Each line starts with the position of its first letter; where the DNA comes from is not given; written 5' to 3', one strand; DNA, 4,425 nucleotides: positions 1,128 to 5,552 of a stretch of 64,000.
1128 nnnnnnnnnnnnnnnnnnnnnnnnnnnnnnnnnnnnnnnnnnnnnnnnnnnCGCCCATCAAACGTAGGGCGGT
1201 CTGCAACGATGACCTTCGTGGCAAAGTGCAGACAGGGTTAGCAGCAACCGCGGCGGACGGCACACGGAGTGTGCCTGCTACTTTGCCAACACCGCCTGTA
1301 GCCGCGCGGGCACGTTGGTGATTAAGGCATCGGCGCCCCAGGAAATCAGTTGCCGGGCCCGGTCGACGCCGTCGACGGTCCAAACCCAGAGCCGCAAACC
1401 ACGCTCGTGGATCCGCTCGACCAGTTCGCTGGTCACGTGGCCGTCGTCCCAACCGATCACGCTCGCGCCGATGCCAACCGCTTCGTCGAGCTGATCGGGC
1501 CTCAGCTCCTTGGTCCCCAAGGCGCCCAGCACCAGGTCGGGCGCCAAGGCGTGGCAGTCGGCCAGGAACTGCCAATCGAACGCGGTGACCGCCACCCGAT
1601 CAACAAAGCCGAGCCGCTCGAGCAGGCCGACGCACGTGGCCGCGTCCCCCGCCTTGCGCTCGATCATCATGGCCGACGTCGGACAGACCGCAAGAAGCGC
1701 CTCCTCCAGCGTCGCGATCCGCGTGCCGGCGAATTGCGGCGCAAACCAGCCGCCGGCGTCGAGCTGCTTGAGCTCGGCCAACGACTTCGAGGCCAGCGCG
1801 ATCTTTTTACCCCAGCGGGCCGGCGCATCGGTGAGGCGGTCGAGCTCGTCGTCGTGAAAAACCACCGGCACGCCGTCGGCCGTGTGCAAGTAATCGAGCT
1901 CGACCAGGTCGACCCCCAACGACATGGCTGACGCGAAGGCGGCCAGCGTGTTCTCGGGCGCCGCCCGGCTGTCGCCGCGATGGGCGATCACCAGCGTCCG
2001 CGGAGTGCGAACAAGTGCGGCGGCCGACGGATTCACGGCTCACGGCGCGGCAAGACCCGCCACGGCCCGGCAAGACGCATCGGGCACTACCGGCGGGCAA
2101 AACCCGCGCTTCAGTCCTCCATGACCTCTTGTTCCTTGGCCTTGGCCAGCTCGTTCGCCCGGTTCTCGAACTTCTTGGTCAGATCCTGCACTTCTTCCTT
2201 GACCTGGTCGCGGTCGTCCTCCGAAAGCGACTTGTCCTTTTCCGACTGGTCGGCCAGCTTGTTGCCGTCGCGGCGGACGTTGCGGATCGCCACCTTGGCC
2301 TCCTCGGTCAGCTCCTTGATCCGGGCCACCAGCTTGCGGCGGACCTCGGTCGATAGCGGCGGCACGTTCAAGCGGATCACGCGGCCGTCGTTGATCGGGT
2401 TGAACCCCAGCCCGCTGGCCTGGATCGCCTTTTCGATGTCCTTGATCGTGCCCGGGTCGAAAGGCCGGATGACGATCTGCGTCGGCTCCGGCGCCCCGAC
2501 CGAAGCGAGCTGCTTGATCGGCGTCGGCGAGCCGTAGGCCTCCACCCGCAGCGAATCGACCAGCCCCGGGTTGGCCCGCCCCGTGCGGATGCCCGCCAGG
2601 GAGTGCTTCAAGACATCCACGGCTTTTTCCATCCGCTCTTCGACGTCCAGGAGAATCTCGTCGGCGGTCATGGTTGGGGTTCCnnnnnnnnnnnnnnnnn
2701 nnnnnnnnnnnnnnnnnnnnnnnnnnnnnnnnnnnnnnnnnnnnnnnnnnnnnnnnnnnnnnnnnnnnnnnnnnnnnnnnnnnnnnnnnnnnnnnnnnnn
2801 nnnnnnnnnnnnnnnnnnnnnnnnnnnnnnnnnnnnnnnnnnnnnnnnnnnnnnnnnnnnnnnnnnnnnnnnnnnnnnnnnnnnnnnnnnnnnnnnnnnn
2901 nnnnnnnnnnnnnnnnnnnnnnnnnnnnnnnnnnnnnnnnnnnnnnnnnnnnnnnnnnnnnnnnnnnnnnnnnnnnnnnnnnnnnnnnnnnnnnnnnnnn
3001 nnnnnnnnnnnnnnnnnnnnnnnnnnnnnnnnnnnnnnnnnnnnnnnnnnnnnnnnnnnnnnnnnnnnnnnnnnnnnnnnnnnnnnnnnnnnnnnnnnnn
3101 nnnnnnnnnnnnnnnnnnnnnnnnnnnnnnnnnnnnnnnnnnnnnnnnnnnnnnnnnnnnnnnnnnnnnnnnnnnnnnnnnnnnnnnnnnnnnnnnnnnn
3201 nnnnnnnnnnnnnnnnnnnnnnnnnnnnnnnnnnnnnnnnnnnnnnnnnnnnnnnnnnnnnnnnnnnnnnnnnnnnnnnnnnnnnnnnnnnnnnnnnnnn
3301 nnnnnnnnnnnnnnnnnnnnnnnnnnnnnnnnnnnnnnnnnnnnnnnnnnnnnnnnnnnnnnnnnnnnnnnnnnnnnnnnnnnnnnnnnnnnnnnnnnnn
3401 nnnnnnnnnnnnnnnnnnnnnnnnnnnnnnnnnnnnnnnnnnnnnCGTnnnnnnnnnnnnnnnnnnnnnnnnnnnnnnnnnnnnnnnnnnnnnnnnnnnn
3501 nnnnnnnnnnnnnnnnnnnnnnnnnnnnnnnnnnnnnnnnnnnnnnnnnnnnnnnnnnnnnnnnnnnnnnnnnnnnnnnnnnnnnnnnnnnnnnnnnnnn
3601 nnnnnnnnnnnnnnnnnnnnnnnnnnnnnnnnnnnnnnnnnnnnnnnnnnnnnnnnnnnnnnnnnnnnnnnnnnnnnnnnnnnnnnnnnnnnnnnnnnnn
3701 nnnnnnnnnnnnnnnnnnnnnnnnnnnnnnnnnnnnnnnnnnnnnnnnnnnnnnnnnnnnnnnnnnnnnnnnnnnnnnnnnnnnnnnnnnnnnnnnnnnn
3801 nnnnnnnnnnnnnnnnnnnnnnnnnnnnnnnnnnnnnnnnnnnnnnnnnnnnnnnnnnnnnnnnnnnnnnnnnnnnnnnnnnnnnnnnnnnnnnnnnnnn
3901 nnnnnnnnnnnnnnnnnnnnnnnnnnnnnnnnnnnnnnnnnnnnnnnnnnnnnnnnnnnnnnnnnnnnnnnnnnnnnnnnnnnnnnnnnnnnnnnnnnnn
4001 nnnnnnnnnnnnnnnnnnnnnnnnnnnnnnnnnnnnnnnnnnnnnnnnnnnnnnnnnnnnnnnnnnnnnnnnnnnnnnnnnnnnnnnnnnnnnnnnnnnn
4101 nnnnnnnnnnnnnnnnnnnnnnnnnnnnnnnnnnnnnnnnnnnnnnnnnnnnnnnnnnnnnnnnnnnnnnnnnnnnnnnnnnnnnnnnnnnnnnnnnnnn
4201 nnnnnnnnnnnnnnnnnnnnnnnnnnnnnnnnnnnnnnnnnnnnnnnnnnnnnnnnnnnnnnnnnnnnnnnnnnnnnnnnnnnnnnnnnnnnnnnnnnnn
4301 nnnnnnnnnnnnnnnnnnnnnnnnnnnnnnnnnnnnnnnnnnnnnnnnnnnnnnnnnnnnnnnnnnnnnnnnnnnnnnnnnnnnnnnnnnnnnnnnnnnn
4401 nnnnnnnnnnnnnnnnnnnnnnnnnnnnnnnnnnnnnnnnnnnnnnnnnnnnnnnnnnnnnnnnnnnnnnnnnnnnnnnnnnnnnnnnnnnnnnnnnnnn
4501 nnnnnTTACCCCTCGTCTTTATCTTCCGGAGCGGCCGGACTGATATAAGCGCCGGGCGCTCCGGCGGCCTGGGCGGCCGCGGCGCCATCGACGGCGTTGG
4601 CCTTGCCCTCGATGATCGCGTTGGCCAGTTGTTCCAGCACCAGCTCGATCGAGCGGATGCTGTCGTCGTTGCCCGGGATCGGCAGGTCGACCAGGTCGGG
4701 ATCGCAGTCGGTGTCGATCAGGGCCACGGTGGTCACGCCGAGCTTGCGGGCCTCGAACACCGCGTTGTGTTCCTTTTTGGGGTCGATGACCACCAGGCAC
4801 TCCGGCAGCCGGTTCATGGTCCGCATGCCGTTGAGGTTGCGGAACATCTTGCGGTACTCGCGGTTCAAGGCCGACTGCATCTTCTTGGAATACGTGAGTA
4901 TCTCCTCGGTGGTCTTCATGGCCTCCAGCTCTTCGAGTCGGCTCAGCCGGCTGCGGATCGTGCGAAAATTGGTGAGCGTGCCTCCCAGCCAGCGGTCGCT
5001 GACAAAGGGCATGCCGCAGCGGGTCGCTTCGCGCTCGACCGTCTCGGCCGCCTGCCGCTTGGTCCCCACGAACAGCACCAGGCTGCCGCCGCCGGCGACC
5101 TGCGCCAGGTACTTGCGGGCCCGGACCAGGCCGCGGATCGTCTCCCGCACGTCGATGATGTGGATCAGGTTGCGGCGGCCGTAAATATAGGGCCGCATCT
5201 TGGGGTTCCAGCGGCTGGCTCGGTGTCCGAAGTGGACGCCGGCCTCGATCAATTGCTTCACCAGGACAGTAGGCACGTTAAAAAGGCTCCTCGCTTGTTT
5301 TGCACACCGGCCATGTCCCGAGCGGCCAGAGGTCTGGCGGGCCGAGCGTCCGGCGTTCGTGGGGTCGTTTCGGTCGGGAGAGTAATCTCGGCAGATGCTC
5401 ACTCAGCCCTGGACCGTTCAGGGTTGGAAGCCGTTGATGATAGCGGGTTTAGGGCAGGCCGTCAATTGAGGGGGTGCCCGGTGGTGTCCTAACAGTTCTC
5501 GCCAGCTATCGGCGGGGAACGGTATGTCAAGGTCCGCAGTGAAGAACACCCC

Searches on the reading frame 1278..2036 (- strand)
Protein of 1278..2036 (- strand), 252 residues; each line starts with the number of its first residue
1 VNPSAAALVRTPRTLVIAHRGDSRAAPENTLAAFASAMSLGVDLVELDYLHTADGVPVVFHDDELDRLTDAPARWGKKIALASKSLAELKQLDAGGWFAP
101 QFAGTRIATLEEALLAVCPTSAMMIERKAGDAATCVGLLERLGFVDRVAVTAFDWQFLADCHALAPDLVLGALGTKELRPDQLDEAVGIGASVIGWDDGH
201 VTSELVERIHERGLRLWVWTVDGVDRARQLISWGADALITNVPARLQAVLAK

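Call 26: search_protein_families(library=pfam, proteins=[window:1278-2036:-], max_evalue=0.00001)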
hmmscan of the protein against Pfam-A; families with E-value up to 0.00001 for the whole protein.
window:1278-2036:- (252 aa): 1 family
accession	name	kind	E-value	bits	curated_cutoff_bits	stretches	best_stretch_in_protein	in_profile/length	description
PF03009.23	GDPD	-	2.2e-38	133.2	23.6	1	19-244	1-243/244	Glycerophosphoryl diester phosphodiesterase family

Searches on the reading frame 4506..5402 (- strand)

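Call 26: search_protein_families(library=pfam, proteins=[window:4506-5402:-], max_evalue=0.00001)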
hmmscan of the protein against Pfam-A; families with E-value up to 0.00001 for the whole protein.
window:4506-5402:- (298 aa): 1 family
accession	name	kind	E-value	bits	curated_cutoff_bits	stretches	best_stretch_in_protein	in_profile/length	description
PF00318.25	Ribosomal_S2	-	8.9e-89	296.8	26.1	1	51-266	1-216/216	Ribosomal protein S2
